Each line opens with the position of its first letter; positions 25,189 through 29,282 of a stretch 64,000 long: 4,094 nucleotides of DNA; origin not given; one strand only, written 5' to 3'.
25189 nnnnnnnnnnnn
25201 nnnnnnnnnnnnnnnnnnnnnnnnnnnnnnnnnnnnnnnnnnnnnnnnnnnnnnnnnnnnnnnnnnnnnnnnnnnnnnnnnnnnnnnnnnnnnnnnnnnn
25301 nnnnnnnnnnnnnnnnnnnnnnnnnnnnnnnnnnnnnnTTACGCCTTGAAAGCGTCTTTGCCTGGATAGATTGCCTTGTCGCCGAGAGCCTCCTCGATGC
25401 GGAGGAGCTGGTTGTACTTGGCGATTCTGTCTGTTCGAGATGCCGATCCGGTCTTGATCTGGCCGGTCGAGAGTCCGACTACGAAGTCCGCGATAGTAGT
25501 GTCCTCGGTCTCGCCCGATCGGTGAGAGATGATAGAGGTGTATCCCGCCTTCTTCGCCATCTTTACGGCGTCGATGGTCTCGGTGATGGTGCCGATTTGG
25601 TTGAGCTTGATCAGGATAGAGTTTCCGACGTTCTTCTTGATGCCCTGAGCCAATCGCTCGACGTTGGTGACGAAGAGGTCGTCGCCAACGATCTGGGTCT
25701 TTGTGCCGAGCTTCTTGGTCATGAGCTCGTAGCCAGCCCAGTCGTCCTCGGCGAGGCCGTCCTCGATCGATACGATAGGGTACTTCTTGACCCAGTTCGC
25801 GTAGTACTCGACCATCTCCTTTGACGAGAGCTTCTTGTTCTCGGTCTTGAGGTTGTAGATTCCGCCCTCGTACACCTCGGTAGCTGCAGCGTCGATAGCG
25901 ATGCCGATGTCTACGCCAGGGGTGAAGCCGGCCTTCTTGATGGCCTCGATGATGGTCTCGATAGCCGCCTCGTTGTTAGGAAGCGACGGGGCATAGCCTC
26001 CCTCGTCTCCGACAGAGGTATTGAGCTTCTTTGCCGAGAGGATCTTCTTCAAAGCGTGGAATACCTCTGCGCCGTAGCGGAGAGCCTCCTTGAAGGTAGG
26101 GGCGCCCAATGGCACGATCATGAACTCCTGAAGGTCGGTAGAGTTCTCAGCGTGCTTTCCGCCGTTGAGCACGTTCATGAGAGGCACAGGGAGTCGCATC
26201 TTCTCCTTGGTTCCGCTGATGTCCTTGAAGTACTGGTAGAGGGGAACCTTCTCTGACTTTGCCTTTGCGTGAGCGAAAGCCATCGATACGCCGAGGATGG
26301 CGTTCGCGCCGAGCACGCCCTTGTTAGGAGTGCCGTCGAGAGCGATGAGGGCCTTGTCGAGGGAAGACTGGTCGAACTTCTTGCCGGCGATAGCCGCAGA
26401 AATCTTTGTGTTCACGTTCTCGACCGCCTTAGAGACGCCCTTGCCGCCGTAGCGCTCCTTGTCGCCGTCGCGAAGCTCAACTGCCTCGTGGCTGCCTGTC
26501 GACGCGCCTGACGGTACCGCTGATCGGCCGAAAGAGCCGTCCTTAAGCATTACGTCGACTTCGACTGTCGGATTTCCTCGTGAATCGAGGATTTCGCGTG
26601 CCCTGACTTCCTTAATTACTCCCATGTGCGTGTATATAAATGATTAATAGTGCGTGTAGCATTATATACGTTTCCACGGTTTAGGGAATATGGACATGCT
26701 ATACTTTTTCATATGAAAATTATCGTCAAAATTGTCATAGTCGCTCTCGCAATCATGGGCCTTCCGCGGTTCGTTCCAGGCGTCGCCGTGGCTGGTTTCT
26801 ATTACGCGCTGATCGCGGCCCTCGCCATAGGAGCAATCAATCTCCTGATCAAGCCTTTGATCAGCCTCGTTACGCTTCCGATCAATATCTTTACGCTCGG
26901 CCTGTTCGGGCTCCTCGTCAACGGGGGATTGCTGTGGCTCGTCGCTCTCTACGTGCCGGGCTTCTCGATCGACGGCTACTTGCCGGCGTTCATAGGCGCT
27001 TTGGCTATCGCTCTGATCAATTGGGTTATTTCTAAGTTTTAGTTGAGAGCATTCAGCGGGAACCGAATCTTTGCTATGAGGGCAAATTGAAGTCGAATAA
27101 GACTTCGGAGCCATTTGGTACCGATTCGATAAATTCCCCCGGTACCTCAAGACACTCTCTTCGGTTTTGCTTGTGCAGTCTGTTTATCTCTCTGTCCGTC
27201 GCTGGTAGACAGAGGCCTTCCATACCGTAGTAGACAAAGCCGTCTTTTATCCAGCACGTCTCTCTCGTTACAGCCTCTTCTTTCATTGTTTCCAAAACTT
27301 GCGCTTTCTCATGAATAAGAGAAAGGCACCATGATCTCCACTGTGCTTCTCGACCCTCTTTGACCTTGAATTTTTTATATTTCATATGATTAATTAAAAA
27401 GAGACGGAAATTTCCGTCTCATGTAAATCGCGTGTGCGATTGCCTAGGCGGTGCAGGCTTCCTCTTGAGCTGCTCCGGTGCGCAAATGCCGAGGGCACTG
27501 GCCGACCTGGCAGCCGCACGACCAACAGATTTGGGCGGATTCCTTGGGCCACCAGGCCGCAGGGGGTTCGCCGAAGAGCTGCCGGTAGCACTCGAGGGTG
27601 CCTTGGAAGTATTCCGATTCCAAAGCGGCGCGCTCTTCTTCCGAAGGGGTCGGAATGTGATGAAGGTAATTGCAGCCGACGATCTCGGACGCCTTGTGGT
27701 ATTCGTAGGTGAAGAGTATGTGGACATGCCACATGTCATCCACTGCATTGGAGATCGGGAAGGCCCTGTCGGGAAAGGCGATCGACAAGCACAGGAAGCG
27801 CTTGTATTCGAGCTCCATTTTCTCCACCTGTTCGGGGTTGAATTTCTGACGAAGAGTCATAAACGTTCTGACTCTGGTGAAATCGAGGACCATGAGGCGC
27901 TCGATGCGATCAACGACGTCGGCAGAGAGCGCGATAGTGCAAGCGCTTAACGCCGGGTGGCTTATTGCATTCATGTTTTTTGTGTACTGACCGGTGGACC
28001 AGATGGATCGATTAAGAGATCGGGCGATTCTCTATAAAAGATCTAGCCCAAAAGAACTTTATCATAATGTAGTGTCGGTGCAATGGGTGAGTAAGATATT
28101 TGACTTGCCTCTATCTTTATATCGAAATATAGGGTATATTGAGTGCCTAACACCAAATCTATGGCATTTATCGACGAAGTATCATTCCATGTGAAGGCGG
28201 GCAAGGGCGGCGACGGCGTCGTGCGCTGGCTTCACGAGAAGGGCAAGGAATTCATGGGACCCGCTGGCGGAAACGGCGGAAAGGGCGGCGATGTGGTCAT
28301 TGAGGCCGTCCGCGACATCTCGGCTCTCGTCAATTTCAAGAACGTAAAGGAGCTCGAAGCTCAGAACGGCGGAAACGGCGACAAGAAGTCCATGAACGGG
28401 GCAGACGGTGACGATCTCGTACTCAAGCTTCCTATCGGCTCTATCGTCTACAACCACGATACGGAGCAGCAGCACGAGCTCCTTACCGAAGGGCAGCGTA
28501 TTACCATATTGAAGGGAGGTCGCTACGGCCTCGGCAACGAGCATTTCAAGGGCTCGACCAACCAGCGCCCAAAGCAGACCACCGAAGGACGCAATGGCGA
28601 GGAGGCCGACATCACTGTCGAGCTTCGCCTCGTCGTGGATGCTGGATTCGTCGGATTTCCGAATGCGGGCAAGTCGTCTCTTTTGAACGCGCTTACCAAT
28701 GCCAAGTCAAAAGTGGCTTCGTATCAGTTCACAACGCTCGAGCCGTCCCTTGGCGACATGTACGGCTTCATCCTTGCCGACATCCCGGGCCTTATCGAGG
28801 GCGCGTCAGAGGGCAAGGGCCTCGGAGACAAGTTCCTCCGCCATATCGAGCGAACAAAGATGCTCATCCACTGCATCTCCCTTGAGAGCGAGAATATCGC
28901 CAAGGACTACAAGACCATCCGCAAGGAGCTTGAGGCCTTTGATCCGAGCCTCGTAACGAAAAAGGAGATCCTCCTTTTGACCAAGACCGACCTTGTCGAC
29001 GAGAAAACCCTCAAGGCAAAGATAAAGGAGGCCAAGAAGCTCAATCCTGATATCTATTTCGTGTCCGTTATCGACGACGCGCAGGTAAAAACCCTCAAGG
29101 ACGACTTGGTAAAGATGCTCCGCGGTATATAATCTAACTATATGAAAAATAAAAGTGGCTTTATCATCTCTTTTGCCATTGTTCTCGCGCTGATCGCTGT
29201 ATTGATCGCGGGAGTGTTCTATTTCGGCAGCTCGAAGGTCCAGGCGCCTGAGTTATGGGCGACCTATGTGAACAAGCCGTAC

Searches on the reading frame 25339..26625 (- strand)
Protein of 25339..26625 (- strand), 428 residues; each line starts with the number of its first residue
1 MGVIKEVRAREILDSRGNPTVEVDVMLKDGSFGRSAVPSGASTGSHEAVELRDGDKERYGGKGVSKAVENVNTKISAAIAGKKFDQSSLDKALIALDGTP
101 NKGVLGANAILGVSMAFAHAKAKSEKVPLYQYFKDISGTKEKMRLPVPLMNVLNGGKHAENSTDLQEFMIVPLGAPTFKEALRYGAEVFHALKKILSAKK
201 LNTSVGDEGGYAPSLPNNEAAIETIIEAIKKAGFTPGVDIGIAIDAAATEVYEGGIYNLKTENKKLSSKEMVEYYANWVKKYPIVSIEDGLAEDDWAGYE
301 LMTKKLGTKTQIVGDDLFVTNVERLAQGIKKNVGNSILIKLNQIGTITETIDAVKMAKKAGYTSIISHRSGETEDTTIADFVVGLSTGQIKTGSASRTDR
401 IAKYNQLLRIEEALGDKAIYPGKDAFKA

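Call 15: search_protein_families(library=pfam, proteins=[window:25339-26625:-])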
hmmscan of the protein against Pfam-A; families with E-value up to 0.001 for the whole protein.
window:25339-26625:- (428 aa): 4 families
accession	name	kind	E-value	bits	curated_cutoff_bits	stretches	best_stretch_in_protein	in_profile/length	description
PF00113.28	Enolase_C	-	2.2e-130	434.7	21.5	1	143-427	2-294/296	Enolase, C-terminal TIM barrel domain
PF03952.21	Enolase_N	-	1.8e-58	196.8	35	1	4-132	1-130/131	Enolase, N-terminal domain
PF13378.12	MR_MLE_C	-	5.9e-05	23.3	29.4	1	225-365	14-151/219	Enolase C-terminal domain-like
PF07476.17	MAAL_C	-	0.00018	21.2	27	1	304-388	134-217/249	Methylaspartate ammonia-lyase C-terminus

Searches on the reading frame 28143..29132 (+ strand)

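Call 14: search_protein_families(library=pfam, proteins=[window:28143-29132:+])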
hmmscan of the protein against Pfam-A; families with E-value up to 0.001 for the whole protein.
window:28143-29132:+ (329 aa): 5 families
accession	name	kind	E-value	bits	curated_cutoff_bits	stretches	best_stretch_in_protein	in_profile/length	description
PF01018.28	GTP1_OBG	-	4.7e-46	156.7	27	1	10-163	1-155/155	GTP1/OBG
PF01926.29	MMR_HSR1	-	5.6e-25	88.1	21.9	1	167-280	2-112/113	50S ribosome-binding GTPase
PF02421.24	FeoB_N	-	1.4e-08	34.9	27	1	169-319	5-153/156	Ferrous iron transport protein B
PF03193.22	RsgA_GTPase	-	6.2e-06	26.6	30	0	274-323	55-105/174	RsgA GTPase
PF02492.25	cobW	-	0.00053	20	20.7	0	268-305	139-177/180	CobW/HypB/UreG, nucleotide-binding domain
